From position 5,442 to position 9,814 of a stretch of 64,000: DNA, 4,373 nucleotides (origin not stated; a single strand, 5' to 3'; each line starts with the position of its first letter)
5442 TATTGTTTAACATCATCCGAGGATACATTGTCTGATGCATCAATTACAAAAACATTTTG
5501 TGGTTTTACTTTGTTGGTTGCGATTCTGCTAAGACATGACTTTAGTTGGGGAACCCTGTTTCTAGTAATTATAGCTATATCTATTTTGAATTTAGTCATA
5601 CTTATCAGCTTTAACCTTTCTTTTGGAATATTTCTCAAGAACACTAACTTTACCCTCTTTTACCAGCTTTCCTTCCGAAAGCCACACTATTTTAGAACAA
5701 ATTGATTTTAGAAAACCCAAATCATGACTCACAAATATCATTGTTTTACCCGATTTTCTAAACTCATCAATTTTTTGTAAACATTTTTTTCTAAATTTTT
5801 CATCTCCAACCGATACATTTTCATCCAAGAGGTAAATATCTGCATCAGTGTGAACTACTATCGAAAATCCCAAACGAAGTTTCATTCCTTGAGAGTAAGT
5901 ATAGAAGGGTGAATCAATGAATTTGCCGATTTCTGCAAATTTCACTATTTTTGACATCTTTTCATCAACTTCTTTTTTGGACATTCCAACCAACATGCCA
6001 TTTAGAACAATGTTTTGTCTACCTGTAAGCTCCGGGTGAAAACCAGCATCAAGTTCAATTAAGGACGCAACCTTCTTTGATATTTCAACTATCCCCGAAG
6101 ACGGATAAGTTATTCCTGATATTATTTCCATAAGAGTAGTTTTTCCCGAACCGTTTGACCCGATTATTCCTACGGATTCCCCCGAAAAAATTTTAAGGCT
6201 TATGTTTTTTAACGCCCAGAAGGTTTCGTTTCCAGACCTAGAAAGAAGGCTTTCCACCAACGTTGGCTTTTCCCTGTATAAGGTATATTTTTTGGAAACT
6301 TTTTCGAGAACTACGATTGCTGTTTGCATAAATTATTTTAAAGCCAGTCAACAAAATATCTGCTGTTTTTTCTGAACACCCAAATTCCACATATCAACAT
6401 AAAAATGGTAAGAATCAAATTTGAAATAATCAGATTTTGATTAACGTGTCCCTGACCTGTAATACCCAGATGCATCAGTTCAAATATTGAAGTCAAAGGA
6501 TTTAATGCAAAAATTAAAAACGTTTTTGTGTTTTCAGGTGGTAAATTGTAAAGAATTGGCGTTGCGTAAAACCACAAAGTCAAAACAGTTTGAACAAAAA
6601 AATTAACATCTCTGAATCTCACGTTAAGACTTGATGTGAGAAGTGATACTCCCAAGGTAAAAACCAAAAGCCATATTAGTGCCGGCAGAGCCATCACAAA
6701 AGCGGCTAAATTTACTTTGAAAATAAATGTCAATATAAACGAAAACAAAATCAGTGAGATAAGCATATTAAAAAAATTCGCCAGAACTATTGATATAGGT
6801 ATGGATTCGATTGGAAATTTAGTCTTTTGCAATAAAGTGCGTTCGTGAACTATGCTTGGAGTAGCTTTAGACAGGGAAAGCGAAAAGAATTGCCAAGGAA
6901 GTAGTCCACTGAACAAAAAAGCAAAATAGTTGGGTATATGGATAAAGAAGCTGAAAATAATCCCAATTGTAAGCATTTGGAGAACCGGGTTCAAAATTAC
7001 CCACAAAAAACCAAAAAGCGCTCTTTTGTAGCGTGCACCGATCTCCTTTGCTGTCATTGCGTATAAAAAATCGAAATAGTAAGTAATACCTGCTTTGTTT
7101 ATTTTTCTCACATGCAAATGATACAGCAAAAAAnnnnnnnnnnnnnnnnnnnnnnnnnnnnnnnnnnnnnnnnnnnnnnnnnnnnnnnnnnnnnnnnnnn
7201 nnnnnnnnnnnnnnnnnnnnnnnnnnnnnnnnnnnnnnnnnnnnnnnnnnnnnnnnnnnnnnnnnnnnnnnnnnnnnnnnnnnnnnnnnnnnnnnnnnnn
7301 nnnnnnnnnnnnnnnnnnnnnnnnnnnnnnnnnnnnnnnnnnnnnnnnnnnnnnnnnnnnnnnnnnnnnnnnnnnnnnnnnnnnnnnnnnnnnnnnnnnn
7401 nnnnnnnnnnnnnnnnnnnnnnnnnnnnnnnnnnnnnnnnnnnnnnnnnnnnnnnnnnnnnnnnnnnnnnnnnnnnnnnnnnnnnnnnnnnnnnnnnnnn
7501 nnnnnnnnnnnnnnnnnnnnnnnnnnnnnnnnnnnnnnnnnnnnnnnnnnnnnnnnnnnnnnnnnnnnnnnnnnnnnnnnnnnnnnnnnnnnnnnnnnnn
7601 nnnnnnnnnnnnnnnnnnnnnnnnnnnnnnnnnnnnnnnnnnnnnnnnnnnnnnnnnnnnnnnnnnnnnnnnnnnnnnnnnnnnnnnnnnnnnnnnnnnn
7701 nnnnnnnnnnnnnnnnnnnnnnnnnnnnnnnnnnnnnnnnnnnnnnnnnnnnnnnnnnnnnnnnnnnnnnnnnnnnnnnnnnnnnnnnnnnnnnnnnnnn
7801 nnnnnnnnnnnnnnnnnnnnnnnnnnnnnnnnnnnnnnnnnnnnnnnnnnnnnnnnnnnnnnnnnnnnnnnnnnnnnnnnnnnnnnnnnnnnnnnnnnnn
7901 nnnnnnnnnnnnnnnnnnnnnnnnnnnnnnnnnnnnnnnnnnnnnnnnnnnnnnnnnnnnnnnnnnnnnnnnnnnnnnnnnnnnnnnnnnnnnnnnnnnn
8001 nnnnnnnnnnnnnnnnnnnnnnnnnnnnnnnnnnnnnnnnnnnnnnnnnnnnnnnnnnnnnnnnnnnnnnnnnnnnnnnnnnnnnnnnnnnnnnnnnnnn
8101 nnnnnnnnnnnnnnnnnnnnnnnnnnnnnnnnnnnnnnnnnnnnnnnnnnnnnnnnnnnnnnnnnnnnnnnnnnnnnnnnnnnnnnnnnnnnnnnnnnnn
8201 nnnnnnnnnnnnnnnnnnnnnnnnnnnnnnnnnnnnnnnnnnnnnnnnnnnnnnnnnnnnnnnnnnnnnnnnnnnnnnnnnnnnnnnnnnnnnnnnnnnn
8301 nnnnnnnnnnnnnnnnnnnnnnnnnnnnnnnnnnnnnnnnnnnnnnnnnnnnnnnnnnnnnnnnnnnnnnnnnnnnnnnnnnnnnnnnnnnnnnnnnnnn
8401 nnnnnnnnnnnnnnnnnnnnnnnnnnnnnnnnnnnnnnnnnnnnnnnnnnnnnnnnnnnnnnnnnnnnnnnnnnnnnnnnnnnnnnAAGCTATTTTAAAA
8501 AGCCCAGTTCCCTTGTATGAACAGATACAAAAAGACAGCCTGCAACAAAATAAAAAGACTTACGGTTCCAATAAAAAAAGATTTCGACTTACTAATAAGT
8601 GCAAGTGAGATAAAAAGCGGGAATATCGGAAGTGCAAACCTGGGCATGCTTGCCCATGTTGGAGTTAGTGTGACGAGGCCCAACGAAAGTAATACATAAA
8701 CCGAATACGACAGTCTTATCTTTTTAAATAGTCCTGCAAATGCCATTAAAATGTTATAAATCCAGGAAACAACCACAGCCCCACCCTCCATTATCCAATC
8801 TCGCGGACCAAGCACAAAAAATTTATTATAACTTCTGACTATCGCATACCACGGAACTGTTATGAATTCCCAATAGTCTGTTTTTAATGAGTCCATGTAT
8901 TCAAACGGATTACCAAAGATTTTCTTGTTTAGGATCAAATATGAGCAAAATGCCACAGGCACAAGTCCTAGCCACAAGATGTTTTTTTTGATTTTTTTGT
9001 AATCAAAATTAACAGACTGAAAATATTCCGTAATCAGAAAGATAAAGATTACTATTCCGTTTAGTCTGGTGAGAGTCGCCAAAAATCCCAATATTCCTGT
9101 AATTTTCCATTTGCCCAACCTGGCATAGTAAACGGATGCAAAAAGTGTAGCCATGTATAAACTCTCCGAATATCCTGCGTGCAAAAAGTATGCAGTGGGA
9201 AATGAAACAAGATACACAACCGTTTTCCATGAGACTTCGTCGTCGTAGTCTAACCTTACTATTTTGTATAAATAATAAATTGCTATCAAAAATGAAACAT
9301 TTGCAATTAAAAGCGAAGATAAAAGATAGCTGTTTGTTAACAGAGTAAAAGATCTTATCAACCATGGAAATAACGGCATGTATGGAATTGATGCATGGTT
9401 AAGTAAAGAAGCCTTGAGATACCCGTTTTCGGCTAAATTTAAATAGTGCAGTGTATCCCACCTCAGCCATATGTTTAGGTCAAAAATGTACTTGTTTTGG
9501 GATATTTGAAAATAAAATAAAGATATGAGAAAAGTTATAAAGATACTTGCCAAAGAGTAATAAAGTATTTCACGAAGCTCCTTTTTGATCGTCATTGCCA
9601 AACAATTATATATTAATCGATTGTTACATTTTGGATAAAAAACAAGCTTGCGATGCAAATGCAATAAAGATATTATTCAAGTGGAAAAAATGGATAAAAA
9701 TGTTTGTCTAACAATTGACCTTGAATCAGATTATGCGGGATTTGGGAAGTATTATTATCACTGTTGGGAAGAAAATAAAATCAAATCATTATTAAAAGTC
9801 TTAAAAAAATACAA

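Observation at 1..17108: Glycan locus with carbamoyl/methyl/deacetyl tailoring and two protein-glycosylation-type enzymes, abutting the pilin gene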

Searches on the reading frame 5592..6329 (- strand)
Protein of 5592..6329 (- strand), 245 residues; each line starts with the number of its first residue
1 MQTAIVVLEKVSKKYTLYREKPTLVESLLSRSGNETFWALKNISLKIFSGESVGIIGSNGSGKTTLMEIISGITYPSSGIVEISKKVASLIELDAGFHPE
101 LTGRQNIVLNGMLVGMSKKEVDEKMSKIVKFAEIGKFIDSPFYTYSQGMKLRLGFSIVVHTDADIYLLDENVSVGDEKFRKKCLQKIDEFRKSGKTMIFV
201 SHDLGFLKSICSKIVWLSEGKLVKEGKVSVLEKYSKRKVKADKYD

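Call 6: search_protein_families(library=pfam, proteins=[window:5592-6329:-], max_evalue=0.01)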
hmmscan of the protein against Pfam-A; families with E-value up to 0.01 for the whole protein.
window:5592-6329:- (245 aa): 6 families
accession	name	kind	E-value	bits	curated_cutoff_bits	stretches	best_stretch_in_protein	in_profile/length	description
PF00005.33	ABC_tran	-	2.4e-21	77.2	25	1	40-171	1-135/137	ABC transporter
PF02463.25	SMC_N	-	6.8e-05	22.8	40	0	48-70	22-44/220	RecF/RecN/SMC N terminal domain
PF13304.12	AAA_21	-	0.00021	21.9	27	1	54-92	3-61/304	AAA domain, putative AbiEii toxin, Type IV TA system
PF13476.12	AAA_23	-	0.00048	21.3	27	1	48-80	17-49/201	AAA domain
PF13555.12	AAA_29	-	0.0063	16.7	27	0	52-77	24-49/61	P-loop containing region of AAA domain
PF13175.12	AAA_15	-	0.0067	16.5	32.1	1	40-77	14-50/374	AAA ATPase domain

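Call 47: search_protein_families(library=ncbifam, proteins=[window:5592-6329:-], max_evalue=0.0001)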
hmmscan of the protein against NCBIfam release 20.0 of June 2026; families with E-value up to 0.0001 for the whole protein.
window:5592-6329:- (245 aa): 182 families (the best 25 are shown)
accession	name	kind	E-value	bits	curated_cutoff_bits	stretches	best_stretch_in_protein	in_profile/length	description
NF010065.0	PRK13545.1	equivalog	9.4e-70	235.8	538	1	6-235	5-235/549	teichoic acids export protein ATP-binding subunit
NF010066.0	PRK13546.1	equivalog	3.2e-62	210.3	320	1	6-236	5-236/264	teichoic acids export ABC transporter ATP-binding subunit TagH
NF050108.1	galactan_ABC_ATP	equivalog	5.4e-51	173.1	400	1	38-236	43-242/244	galactan export ABC transporter ATP-binding subunit Wzt/RfbE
TIGR01188.1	drrA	subfamily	2e-32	112.7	312.45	1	36-233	5-213/302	daunorubicin resistance ABC transporter, ATP-binding protein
TIGR04521.1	ECF_ATPase_2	equivalog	3e-27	95.4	330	2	105-231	104-233/279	energy-coupling factor transporter ATPase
TIGR03411.1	urea_trans_UrtD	equivalog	7.9e-25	87.9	304.1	2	106-233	105-231/242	urea ABC transporter ATP-binding protein UrtD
NF000355.4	ribo_prot_ABC_F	equivalog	8.9e-24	84.2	380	1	40-222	18-192/499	ribosomal protection-like ABC-F family protein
NF010170.0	PRK13651.1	equivalog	1.3e-23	83.4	432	2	102-228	122-249/308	cobalt transporter ATP-binding subunit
TIGR04520.1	ECF_ATPase_1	equivalog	1.2e-22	80.6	315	2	35-86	13-64/269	energy-coupling factor transporter ATPase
NF040933.2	ABC_arch_GlcV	equivalog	1.8e-22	79.7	450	1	32-229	14-227/357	glucose ABC transporter ATP-binding protein GlcV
TIGR01186.1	proV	subfamily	2.2e-22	79.7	326.6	1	39-226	8-212/363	betaine/proline/choline family ABC transporter ATP-binding protein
NF010060.0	PRK13537.1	equivalog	2.2e-22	79.4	521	1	40-231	31-233/314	nodulation factor ABC transporter ATP-binding protein NodI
TIGR03740.1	galliderm_ABC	subfamily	7.1e-22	78.2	309.75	1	39-230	15-210/223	lantibiotic protection ABC transporter ATP-binding subunit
NF010059.0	PRK13536.1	equivalog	1.1e-21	77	549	1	40-231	59-261/342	nodulation factor ABC transporter ATP-binding protein NodI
NF010156.0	PRK13635.1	equivalog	3.5e-21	75.6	392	2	30-87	13-70/279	energy-coupling factor ABC transporter ATP-binding protein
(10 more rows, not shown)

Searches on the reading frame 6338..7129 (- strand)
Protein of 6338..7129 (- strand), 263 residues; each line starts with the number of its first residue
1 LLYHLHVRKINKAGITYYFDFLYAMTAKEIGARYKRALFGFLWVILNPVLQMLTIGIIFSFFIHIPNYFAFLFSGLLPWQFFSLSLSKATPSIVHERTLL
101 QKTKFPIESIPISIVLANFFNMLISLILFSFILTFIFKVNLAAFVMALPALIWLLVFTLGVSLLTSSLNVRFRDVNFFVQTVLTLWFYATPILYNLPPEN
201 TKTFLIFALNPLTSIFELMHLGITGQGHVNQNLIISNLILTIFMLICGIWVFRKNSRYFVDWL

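Call 6: search_protein_families(library=pfam, proteins=[window:6338-7129:-], max_evalue=0.01)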
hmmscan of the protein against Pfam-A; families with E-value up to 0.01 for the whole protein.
window:6338-7129:- (263 aa): 1 family
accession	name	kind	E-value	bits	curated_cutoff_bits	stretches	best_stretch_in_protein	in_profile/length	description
PF01061.29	ABC2_membrane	-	4.3e-11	43.2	26.9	1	22-219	3-206/211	ABC-2 type transporter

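Call 47: search_protein_families(library=ncbifam, proteins=[window:6338-7129:-], max_evalue=0.0001)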
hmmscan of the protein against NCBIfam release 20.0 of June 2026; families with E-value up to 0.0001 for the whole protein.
window:6338-7129:- (263 aa): 2 families
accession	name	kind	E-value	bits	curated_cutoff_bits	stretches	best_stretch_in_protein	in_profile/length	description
NF050109.1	galactan_ABC_perm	equivalog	9.7e-18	64.6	380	1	24-254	26-263/272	galactan export ABC transporter permease subunit Wzm/RfbD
NF050053.1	CapPschTportKpsM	equivalog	1e-05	25.6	300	1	21-257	4-252/257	capsule polysaccharide transporter KpsM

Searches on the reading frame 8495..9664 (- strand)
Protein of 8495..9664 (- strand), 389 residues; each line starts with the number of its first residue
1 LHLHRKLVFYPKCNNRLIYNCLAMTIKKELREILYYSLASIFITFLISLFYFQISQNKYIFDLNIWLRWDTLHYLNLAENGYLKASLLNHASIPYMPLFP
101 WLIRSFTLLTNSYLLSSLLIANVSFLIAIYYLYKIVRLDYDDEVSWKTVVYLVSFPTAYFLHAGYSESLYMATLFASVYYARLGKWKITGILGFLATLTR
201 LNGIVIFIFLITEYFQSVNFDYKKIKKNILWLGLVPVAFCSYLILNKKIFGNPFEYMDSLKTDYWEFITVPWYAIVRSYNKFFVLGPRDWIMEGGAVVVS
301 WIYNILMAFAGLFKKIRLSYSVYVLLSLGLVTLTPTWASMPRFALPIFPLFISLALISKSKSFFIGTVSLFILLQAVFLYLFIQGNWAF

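Call 6: search_protein_families(library=pfam, proteins=[window:8495-9664:-], max_evalue=0.01)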
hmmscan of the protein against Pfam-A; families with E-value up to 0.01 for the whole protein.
window:8495-9664:- (389 aa): 2 families
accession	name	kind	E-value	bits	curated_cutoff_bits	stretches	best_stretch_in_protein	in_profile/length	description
PF04188.19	Mannosyl_trans2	-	5.7e-07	29.7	22.4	1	64-245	57-244/443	Mannosyltransferase (PIG-V)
PF13231.12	PMT_2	-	7.6e-07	29.9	26.1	1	97-238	4-151/160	Dolichyl-phosphate-mannose-protein mannosyltransferase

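Call 10: search_protein_families(library=ncbifam, proteins=[window:8495-9664:-], max_evalue=0.01)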
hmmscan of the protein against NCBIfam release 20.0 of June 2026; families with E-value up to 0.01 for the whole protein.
window:8495-9664:- (389 aa): 0 families

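Call 74: search_solved_structures(query=window:8495-9664:-, max_evalue=1)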
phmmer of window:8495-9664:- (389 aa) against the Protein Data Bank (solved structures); distinct sequences matched with E-value up to 1: 0.
